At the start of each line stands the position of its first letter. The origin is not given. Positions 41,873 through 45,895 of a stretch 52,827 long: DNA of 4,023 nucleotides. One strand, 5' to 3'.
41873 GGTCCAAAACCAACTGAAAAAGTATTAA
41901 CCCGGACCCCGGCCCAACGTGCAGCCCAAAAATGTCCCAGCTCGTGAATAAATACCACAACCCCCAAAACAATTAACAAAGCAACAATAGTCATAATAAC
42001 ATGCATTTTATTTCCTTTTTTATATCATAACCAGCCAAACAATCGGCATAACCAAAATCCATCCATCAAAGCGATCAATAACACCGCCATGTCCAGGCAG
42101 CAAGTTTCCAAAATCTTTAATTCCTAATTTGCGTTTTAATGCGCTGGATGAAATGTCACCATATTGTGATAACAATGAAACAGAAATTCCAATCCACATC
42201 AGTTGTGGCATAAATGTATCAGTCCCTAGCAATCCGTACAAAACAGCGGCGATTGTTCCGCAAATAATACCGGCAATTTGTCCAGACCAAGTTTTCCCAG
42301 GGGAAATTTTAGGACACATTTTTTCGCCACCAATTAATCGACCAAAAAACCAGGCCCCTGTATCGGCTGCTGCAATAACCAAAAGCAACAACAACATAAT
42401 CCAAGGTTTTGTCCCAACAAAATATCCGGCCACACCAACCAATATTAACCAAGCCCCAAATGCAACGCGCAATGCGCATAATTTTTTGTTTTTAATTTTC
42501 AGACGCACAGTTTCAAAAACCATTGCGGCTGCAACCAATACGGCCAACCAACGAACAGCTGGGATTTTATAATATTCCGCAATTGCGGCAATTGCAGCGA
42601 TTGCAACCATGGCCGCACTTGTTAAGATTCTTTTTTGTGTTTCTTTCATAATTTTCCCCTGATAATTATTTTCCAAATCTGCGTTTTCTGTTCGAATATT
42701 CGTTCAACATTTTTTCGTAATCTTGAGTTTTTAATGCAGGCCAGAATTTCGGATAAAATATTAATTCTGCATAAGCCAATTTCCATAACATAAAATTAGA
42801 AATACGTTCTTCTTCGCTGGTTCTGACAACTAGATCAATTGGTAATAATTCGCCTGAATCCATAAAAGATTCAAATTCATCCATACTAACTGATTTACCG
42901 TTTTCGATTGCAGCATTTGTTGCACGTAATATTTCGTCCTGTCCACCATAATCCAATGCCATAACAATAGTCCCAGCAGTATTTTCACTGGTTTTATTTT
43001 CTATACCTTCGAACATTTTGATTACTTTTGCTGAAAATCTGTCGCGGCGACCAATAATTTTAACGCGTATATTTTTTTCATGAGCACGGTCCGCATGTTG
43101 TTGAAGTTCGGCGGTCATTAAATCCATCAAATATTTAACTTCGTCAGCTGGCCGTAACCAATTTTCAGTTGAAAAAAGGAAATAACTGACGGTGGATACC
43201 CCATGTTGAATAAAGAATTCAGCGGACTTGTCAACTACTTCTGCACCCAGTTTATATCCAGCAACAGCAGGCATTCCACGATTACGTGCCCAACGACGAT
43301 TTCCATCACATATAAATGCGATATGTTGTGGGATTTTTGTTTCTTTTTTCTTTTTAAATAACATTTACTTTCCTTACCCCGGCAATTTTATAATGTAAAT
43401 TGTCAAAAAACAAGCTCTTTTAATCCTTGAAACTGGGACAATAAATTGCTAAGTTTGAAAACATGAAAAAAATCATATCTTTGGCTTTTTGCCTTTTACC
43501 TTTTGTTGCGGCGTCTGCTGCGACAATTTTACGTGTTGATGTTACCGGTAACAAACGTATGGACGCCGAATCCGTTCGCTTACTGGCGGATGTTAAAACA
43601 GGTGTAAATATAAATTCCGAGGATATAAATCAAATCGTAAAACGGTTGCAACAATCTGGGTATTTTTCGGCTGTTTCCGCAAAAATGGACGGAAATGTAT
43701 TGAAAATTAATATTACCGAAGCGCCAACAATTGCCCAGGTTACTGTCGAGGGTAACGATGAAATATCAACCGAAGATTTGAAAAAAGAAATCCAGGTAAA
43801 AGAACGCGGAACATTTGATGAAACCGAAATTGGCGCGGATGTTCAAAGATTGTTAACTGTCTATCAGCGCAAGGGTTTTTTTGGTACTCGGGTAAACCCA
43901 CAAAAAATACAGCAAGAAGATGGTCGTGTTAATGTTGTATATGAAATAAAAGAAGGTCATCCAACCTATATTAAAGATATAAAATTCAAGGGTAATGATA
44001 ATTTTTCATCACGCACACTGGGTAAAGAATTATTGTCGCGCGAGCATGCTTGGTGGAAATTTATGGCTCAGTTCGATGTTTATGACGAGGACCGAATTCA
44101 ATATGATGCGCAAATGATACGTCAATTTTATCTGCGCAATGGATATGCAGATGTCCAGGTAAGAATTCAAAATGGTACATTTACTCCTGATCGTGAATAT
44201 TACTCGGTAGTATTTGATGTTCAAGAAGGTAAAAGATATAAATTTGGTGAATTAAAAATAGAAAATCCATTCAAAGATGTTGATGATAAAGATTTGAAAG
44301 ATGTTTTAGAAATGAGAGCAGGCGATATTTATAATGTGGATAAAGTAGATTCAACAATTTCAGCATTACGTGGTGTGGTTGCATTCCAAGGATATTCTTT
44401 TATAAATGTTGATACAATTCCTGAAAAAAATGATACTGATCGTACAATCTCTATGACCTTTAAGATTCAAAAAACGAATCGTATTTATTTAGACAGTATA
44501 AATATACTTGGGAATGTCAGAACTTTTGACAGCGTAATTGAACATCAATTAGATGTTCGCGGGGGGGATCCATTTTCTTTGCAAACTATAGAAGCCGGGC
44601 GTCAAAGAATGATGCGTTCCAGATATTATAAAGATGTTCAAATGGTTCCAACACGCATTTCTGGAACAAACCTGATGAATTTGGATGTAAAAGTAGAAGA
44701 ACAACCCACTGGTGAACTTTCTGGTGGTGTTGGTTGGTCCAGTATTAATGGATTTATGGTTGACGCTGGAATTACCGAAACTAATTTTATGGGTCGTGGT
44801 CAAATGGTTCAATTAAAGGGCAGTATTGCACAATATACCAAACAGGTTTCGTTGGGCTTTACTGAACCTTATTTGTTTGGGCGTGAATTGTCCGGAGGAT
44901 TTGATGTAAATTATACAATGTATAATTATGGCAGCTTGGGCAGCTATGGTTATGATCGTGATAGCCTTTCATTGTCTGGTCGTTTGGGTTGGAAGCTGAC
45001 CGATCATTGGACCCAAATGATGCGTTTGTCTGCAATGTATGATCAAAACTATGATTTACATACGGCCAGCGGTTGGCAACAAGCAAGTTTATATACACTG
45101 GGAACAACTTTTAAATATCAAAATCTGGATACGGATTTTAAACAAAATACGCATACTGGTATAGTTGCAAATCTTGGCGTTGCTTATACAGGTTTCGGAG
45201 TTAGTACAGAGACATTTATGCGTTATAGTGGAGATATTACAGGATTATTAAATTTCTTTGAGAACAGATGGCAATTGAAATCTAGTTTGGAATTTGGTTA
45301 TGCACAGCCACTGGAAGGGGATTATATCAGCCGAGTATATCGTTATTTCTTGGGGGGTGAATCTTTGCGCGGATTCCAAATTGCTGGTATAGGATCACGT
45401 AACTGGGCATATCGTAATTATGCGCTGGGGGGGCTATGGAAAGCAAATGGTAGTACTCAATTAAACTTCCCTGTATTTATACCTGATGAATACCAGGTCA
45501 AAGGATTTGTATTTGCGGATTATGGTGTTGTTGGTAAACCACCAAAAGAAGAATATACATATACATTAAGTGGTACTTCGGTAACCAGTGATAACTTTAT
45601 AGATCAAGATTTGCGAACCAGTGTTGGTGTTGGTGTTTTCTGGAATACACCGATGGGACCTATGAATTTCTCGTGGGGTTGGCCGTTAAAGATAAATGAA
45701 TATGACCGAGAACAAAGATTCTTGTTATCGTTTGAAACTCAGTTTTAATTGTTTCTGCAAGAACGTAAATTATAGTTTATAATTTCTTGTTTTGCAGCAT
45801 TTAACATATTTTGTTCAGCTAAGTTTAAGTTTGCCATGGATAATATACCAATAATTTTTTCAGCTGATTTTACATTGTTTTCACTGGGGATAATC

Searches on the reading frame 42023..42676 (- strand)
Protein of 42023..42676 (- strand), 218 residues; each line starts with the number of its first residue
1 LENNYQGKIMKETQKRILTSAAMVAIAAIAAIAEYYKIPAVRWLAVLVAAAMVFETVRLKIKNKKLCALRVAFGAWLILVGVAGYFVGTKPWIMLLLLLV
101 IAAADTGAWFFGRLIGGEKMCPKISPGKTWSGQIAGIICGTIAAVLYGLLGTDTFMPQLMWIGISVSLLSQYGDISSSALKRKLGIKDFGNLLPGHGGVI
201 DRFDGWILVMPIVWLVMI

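Call 32: search_protein_families(library=pfam, proteins=[window:42023-42676:-], max_evalue=0.01)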
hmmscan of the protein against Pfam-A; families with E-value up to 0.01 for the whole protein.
window:42023-42676:- (218 aa): 2 families
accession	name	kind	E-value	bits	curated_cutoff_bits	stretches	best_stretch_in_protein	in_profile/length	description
PF01148.25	CTP_transf_1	-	3.1e-44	152.2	24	1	18-217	55-261/264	Cytidylyltransferase family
PF01864.22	CarS-like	-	0.00026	21.5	22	1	124-187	44-115/175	CDP-archaeol synthase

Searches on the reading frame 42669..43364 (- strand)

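Call 32: search_protein_families(library=pfam, proteins=[window:42669-43364:-], max_evalue=0.01)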
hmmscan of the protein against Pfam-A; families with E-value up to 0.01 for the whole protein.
window:42669-43364:- (232 aa): 1 family
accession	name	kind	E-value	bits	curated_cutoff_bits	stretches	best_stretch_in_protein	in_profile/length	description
PF01255.24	Prenyltransf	-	2.6e-68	230.3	27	1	18-231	1-219/219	Putative undecaprenyl diphosphate synthase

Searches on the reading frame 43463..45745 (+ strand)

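Call 32: search_protein_families(library=pfam, proteins=[window:43463-45745:+], max_evalue=0.01)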
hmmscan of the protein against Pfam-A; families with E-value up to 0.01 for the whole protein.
window:43463-45745:+ (761 aa): 5 families
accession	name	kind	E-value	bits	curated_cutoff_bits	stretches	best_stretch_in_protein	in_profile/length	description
PF07244.20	POTRA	-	3.1e-59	198.1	21.3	5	88-165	1-79/79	Surface antigen variable number repeat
PF01103.29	Omp85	-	4.3e-42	145.2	24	1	441-758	1-322/325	Omp85 superfamily domain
PF08478.15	POTRA_1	-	3.8e-10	40.4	23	0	24-72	5-53/69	POTRA domain, FtsQ-type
PF08479.16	POTRA_2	-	1.8e-08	34.5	24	1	89-158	2-71/76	POTRA domain, ShlB-type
PF06898.16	YqfD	-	0.0016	17.8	25.2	1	8-89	89-174/379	Putative stage IV sporulation protein YqfD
